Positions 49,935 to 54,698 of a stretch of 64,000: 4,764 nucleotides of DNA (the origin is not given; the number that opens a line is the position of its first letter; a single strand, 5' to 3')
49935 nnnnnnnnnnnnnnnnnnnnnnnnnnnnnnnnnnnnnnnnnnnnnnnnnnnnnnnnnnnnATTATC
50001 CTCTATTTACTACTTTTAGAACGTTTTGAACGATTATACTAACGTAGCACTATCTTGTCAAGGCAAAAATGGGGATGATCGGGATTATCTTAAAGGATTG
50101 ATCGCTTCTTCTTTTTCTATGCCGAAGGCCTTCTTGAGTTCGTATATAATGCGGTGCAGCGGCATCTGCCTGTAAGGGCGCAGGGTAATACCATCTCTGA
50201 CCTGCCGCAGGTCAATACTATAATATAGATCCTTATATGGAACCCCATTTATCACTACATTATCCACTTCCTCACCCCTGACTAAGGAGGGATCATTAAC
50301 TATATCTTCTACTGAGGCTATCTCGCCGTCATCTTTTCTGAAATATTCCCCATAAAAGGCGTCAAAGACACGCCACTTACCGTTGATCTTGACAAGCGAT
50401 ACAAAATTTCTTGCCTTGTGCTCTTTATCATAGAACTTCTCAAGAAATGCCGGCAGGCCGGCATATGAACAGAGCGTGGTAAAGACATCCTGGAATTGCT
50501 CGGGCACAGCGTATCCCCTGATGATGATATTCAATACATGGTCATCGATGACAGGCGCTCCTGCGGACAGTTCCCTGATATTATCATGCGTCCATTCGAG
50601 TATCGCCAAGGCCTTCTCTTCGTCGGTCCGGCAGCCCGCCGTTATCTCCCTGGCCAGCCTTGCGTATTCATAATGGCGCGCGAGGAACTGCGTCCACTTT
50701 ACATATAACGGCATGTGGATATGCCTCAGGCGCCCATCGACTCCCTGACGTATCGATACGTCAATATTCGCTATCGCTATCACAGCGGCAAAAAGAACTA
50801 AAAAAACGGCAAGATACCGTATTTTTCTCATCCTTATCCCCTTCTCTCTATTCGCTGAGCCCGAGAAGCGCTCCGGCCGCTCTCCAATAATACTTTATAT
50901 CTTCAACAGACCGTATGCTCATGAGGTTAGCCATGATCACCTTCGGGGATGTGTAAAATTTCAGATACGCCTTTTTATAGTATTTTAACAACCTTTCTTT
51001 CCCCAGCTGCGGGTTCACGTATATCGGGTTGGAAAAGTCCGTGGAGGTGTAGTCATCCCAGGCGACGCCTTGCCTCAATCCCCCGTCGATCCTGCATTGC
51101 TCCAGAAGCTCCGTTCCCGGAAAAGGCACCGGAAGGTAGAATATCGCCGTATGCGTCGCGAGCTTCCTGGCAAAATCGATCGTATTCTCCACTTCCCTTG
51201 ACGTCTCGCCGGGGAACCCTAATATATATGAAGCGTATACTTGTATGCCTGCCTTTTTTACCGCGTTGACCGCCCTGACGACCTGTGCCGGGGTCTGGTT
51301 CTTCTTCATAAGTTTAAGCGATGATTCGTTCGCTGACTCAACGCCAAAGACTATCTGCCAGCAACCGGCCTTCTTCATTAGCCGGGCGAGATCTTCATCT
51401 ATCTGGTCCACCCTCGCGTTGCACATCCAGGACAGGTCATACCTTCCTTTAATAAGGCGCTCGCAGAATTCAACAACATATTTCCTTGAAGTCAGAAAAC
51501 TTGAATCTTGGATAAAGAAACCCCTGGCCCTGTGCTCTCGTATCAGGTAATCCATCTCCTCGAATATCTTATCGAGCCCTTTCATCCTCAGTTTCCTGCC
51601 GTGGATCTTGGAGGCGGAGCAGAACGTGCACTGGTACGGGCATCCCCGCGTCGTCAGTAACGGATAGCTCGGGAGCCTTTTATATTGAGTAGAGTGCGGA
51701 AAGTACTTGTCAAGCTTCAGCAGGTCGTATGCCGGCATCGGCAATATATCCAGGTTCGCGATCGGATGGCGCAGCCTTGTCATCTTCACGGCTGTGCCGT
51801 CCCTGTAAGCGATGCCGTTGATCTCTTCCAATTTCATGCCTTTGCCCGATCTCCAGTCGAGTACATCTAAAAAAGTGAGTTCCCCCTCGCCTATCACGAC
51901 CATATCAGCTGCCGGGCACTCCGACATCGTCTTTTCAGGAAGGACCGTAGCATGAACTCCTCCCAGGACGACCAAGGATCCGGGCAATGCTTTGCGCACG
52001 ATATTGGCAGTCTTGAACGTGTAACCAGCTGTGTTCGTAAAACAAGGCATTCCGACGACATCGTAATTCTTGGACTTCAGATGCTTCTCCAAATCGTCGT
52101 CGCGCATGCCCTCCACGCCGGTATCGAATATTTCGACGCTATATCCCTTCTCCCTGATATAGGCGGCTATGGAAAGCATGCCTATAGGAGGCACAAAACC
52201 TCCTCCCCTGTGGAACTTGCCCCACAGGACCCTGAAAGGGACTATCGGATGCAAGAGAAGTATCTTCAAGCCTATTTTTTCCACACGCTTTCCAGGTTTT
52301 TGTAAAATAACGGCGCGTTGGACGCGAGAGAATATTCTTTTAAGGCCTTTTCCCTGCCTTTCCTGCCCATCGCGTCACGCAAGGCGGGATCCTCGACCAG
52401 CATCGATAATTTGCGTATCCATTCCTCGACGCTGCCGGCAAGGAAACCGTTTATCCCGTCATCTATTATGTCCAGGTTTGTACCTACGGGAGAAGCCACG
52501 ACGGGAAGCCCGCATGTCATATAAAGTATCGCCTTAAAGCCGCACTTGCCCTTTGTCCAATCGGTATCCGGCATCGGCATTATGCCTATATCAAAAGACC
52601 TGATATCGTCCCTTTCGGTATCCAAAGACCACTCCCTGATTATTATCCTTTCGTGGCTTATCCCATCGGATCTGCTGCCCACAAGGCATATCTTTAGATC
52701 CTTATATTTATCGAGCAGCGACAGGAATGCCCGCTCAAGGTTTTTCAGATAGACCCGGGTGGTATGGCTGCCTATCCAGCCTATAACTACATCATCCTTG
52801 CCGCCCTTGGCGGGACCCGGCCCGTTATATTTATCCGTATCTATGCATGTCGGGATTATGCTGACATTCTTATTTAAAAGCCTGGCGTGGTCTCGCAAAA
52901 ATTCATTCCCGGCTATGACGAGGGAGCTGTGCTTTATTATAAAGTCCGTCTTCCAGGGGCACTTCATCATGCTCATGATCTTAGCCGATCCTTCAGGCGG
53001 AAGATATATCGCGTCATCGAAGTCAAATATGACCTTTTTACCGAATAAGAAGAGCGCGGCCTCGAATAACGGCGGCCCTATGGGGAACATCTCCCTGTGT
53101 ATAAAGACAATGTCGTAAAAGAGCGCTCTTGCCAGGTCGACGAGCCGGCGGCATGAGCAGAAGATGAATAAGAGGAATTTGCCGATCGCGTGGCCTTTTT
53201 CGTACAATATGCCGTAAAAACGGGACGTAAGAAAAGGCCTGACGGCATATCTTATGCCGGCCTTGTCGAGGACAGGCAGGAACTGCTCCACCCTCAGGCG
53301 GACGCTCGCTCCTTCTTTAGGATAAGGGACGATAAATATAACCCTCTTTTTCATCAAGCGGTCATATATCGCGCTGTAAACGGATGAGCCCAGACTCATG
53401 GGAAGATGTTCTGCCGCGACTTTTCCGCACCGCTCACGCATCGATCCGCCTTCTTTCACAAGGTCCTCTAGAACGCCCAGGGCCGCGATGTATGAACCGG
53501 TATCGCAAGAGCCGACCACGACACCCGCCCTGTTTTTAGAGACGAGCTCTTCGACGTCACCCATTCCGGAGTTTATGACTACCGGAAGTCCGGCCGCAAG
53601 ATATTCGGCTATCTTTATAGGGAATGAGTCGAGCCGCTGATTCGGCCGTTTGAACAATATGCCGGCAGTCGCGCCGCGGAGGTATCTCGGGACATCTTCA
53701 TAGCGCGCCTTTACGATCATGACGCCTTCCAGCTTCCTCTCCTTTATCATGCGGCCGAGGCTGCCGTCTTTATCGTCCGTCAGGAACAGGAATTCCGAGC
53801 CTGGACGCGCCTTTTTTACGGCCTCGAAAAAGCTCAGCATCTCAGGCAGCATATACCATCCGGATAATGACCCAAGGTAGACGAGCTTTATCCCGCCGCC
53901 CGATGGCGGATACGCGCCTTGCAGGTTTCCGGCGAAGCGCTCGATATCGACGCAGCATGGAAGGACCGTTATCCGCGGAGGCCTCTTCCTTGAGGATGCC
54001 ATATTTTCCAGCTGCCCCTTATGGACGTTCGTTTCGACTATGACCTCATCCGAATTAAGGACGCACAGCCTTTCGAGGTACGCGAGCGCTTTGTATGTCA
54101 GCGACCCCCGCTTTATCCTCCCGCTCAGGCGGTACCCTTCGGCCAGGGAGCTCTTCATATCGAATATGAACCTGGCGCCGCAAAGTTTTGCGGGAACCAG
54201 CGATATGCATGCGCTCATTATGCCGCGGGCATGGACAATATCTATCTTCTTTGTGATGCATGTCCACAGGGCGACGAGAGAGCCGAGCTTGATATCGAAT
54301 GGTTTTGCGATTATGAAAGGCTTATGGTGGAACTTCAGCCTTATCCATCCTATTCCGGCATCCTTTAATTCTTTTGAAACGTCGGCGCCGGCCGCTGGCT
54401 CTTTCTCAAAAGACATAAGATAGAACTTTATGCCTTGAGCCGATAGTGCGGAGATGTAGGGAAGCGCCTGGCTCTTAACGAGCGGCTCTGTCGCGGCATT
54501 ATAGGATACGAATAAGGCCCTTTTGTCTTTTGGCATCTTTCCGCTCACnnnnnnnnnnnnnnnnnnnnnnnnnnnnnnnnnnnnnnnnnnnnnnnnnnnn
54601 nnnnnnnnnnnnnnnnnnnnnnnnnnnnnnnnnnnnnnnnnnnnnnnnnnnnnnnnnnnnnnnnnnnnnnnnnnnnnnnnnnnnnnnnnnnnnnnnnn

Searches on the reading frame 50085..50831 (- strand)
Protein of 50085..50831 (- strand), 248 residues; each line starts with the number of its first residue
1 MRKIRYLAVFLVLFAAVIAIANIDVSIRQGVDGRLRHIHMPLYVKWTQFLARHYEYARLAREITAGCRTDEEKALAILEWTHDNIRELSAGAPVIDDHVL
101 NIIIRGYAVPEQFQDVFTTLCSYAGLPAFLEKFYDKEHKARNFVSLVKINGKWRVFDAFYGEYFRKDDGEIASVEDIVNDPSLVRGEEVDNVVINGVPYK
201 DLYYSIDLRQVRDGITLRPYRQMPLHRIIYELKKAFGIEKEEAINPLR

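Call 64: search_protein_families(library=pfam, proteins=[window:50085-50831:-], max_evalue=0.00001)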
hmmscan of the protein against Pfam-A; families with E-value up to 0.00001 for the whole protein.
window:50085-50831:- (248 aa): 1 family
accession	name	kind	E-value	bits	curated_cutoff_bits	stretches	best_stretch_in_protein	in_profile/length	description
PF01841.26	Transglut_core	-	6.9e-07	30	23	1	58-157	2-107/108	Transglutaminase-like superfamily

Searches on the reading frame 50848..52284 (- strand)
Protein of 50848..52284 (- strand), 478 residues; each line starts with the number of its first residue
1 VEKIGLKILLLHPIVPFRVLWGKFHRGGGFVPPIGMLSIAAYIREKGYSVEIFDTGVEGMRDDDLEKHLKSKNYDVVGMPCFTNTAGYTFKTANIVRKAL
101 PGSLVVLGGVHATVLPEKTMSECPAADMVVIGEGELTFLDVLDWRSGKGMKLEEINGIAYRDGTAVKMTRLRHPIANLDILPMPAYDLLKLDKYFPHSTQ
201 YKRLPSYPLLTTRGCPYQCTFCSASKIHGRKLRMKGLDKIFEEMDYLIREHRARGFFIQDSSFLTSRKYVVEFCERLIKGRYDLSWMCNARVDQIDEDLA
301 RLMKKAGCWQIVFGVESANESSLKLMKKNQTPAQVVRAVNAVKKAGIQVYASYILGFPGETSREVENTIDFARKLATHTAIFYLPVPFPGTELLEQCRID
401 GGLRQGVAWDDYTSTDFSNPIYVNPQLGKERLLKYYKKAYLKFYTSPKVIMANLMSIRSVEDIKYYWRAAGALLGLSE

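Call 64: search_protein_families(library=pfam, proteins=[window:50848-52284:-], max_evalue=0.00001)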
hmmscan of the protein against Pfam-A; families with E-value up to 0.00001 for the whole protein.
window:50848-52284:- (478 aa): 2 families
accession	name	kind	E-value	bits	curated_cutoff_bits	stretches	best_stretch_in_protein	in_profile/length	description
PF04055.27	Radical_SAM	-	2.4e-27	96.6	29.5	1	211-372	3-166/166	Radical SAM superfamily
PF02310.24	B12-binding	-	1.7e-22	79.9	32.1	1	28-141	9-120/121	B12 binding domain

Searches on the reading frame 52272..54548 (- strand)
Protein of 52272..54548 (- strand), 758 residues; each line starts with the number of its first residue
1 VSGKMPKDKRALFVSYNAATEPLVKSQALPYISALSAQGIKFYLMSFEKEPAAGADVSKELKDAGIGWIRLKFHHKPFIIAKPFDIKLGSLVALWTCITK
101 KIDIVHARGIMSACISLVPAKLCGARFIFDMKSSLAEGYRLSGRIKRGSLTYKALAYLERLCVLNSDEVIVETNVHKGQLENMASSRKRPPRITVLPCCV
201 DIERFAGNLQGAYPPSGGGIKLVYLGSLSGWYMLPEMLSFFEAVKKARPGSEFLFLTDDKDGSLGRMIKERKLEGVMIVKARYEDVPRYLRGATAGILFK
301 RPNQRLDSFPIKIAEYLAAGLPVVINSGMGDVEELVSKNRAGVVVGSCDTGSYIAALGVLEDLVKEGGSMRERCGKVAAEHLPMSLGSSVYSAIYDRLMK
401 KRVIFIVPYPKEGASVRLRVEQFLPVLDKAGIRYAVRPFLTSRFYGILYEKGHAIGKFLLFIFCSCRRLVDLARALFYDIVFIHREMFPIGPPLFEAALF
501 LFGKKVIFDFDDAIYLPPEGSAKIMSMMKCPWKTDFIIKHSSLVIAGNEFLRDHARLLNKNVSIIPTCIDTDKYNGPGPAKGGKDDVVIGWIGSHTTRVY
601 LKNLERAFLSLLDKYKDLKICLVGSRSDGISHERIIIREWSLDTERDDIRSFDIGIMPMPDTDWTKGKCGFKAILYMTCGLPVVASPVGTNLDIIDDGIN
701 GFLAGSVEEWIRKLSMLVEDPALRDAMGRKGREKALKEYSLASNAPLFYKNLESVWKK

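Call 64: search_protein_families(library=pfam, proteins=[window:52272-54548:-], max_evalue=0.00001)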
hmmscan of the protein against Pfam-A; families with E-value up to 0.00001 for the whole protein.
window:52272-54548:- (758 aa): 5 families
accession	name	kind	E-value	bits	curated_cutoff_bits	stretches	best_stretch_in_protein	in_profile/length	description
PF13692.12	Glyco_trans_1_4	-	1.4e-23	84.2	27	2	588-720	3-142/142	Glycosyl transferases group 1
PF00534.26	Glycos_transf_1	-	1.7e-19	70.4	26.4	2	676-733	112-171/172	Glycosyl transferases group 1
PF13439.12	Glyco_transf_4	-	5.1e-11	43.3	28.5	1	33-204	13-170/170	Glycosyltransferase Family 4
PF13524.12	Glyco_trans_1_2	-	1.3e-08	35.4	25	0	676-744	70-138/144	Glycosyl transferase-like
PF13579.12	Glyco_trans_4_4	-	8.2e-07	29.9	29.7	0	33-198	12-157/158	Glycosyl transferase 4-like domain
